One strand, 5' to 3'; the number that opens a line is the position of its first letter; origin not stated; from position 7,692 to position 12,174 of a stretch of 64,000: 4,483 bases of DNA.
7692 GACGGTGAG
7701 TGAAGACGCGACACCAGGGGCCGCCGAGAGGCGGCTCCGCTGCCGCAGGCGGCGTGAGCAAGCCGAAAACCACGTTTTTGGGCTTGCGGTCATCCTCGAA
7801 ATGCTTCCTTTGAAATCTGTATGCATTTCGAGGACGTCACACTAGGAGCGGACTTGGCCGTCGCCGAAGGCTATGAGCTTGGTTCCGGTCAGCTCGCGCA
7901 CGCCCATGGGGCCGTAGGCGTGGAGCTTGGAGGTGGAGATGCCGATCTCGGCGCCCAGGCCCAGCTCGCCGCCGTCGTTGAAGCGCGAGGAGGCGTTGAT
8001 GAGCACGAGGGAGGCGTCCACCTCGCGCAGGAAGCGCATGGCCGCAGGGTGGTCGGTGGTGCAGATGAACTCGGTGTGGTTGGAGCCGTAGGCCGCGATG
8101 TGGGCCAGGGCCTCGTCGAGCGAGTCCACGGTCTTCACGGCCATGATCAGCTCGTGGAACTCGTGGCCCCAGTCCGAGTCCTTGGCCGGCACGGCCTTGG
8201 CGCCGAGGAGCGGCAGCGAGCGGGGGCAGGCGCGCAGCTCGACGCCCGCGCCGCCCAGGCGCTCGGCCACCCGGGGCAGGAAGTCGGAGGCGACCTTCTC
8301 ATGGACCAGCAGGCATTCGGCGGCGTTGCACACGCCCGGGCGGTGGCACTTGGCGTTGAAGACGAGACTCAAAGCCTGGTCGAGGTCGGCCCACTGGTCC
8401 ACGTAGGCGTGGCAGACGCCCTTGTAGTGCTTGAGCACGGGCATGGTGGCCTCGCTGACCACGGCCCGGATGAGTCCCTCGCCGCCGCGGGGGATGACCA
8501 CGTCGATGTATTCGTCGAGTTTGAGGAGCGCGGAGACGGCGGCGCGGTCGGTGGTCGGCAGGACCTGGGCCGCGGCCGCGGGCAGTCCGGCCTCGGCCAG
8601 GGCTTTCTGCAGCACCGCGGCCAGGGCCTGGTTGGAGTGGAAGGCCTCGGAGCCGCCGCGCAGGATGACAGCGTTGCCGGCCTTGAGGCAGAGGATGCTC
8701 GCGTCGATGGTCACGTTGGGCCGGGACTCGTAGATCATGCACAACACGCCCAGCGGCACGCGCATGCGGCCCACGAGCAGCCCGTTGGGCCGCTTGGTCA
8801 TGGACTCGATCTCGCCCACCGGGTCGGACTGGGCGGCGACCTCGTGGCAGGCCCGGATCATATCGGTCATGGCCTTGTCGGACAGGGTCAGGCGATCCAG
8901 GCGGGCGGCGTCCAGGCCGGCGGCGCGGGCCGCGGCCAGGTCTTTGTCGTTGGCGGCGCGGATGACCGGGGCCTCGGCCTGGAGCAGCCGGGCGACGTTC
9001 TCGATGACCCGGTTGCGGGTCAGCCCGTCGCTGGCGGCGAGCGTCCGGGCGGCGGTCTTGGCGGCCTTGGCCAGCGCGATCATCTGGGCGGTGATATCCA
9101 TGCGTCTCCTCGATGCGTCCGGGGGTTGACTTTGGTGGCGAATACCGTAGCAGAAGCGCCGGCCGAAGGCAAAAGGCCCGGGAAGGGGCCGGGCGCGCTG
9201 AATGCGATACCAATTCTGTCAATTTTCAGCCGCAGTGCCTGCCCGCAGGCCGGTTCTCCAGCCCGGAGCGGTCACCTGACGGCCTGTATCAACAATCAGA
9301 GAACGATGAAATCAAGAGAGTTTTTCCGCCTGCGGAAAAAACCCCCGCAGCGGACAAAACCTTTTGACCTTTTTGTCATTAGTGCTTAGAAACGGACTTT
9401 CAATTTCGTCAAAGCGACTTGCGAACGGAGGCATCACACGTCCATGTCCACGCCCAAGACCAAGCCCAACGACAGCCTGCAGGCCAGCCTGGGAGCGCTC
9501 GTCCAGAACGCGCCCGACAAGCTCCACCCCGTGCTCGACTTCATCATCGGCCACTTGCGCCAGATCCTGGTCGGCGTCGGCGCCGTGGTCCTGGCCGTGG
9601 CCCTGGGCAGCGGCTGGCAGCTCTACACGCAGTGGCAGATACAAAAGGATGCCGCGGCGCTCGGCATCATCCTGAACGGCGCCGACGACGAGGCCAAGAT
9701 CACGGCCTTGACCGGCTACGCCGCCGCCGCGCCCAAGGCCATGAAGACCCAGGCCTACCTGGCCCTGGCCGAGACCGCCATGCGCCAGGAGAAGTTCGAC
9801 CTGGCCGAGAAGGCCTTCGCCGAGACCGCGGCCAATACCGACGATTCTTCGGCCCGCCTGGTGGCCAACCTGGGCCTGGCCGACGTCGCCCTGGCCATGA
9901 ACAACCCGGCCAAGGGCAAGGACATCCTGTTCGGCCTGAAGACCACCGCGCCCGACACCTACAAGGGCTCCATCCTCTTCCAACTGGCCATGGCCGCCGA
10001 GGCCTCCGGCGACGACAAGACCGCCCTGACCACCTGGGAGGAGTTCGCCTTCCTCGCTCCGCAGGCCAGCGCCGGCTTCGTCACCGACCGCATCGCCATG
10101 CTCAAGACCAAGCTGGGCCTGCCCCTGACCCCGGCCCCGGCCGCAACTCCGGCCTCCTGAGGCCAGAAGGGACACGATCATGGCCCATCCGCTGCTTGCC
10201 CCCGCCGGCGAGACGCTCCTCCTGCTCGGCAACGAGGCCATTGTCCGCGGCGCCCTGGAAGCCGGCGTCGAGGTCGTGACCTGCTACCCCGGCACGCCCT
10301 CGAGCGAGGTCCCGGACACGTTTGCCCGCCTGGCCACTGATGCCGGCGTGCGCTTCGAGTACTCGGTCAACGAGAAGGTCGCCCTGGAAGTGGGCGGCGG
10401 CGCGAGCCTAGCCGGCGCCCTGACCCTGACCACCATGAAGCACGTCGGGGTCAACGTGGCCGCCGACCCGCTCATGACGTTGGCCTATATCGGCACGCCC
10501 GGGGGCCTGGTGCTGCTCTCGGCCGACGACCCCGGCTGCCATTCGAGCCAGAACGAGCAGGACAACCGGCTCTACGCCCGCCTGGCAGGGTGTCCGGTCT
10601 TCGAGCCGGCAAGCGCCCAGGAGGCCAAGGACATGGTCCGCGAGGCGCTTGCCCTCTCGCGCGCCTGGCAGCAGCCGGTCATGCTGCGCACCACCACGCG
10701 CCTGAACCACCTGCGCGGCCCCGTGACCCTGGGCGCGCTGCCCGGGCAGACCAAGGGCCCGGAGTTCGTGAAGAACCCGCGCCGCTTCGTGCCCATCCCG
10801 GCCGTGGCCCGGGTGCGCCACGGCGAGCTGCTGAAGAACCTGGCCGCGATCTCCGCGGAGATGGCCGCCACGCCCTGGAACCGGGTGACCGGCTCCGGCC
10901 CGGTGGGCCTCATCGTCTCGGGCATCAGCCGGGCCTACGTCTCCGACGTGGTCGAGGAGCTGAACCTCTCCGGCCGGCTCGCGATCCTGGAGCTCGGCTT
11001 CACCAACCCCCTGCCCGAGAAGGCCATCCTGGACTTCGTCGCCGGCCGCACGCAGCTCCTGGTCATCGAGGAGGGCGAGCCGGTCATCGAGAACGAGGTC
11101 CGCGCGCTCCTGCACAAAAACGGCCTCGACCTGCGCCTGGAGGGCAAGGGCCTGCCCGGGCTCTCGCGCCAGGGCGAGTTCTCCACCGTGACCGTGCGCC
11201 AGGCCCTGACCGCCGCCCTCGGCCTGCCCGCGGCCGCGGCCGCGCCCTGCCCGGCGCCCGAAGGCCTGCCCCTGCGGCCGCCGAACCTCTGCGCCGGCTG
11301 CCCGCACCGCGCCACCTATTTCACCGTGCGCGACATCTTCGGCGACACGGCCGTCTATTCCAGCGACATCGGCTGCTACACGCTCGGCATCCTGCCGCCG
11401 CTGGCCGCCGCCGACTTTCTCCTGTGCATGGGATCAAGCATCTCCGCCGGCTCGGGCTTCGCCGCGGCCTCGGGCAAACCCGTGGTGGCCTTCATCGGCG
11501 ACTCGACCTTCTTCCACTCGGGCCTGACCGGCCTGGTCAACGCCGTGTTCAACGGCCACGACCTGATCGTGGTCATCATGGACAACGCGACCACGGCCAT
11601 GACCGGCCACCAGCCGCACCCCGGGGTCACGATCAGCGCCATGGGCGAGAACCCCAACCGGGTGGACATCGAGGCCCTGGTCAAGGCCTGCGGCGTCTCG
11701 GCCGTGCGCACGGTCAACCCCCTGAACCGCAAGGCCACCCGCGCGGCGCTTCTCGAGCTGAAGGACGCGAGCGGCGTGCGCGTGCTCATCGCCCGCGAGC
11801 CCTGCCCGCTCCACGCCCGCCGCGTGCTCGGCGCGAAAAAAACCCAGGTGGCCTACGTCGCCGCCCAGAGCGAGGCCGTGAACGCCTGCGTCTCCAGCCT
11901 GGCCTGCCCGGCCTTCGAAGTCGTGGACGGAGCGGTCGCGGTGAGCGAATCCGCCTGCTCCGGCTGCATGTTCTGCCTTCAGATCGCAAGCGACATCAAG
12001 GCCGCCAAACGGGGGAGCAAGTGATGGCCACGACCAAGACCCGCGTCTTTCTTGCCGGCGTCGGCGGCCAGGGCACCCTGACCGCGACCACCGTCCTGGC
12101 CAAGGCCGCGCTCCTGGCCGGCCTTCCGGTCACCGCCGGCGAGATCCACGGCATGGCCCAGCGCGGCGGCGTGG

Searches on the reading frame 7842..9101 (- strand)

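Call 62: search_protein_families(library=pfam, proteins=[window:7842-9101:-], max_evalue=0.00001)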
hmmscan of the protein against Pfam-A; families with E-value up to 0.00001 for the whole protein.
window:7842-9101:- (419 aa): 1 family
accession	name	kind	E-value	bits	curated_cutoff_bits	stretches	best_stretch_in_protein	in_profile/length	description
PF00171.27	Aldedh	-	2.9e-21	76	23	1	6-282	30-293/461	Aldehyde dehydrogenase family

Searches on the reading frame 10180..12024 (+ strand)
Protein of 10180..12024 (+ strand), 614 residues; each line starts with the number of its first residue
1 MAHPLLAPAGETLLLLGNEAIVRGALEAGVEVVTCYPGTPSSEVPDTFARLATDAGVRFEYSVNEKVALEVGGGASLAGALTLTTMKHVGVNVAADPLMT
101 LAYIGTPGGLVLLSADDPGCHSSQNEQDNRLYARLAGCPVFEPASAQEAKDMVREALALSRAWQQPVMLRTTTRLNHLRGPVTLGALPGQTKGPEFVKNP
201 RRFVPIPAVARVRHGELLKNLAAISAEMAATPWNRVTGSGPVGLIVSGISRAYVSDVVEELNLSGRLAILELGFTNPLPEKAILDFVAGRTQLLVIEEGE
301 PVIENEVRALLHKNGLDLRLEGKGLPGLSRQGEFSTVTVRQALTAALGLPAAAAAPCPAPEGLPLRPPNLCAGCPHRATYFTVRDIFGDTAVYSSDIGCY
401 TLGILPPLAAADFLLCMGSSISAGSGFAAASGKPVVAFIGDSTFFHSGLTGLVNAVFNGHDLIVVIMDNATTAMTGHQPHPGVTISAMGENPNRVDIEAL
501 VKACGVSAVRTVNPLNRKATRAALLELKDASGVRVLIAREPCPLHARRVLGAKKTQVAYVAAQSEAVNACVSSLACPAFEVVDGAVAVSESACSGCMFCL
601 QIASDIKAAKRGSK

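Call 62: search_protein_families(library=pfam, proteins=[window:10180-12024:+], max_evalue=0.00001)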
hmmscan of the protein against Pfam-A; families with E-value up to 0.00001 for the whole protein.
window:10180-12024:+ (614 aa): 2 families
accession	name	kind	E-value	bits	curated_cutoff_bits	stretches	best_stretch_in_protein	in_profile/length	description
PF02775.26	TPP_enzyme_C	-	1.8e-23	83.5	21.9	1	396-535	1-148/151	Thiamine pyrophosphate enzyme, C-terminal TPP binding domain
PF01855.24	POR_N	-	2e-14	54.3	27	1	24-184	2-167/231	Pyruvate flavodoxin/ferredoxin oxidoreductase, thiamine diP-bdg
